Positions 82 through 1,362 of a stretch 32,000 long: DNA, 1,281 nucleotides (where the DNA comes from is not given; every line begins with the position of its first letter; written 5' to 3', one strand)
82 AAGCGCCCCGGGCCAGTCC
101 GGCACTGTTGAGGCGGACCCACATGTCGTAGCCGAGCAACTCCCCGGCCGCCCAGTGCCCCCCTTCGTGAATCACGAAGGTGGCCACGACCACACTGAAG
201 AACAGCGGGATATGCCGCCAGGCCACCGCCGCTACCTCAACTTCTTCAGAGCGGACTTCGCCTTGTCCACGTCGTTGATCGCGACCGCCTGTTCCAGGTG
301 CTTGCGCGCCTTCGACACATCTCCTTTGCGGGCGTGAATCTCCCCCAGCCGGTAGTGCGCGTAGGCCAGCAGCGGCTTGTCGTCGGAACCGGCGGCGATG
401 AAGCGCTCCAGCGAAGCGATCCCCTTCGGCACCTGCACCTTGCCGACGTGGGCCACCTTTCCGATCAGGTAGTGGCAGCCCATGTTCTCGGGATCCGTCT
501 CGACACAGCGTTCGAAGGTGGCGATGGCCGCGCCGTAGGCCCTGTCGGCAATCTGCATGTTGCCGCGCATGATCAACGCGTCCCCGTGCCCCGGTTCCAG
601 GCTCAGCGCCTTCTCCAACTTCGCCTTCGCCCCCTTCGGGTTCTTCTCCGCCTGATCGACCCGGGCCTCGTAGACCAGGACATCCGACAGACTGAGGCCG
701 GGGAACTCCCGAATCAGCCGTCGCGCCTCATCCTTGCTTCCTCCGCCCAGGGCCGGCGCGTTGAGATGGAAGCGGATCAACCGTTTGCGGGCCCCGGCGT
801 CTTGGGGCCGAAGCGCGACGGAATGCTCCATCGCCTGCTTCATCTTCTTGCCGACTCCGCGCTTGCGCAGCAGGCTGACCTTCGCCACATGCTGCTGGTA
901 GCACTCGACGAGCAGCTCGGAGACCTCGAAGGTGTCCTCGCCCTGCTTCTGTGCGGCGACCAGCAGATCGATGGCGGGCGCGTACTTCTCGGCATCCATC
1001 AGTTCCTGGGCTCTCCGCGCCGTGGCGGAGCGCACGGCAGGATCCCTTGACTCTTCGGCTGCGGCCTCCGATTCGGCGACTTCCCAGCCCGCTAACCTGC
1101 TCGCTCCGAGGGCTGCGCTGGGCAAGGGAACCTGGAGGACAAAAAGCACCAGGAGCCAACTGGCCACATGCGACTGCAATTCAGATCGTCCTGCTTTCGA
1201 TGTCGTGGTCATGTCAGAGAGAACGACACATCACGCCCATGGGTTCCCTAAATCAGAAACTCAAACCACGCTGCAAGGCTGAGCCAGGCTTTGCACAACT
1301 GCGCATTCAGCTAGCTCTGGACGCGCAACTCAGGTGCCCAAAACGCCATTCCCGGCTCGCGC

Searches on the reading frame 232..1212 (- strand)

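Call 6: search_protein_families(library=pfam, proteins=[window:232-1212:-], max_evalue=0.1)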
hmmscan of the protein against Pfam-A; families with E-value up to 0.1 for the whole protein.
window:232-1212:- (326 aa): 17 families
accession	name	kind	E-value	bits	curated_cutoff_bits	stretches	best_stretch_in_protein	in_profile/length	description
PF07719.23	TPR_2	-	2.2e-15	55.8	27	2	283-313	1-31/34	Tetratricopeptide repeat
PF13428.12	TPR_14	-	4.7e-13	48.8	23.5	1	285-313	3-31/44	Tetratricopeptide repeat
PF13432.12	TPR_16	-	1.7e-12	48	32.7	2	263-312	15-60/65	Tetratricopeptide repeat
PF14559.12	TPR_19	-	5.7e-12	46.2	25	1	188-242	3-57/68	Tetratricopeptide repeat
PF00515.34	TPR_1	-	3.6e-10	39.7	27.8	1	283-313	1-31/34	Tetratricopeptide repeat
PF13181.12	TPR_8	-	4.1e-10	39.4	25.7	1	284-313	2-31/34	Tetratricopeptide repeat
PF13174.12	TPR_6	-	4.5e-08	33.7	26.3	1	284-310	1-27/33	Tetratricopeptide repeat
PF13424.12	TPR_12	-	7.4e-07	29.7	30.1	1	266-312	28-74/77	Tetratricopeptide repeat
PF13431.12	TPR_17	-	3.1e-06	27.5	24.4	0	199-229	2-32/34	Tetratricopeptide repeat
PF12895.13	ANAPC3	-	1.3e-05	25.8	27.2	1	200-255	13-67/82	Anaphase-promoting complex, cyclosome, subunit 3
PF13414.12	TPR_11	-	1.9e-05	24.7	26.8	0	226-253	10-37/42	TPR repeat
PF13371.12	TPR_9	-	2.1e-05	24.9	35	0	280-323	26-69/73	Tetratricopeptide repeat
PF13176.12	TPR_7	-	0.00015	22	27.9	0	285-312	1-28/36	Tetratricopeptide repeat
PF09976.15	TPR_21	-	0.0056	16.9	25.5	0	172-234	116-177/193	Tetratricopeptide repeat-like domain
PF23914.1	TPR_CcmH_CycH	-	0.0094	16.2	42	0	188-239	99-150/158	Cytochrome c-type biogenesis protein H TPR domain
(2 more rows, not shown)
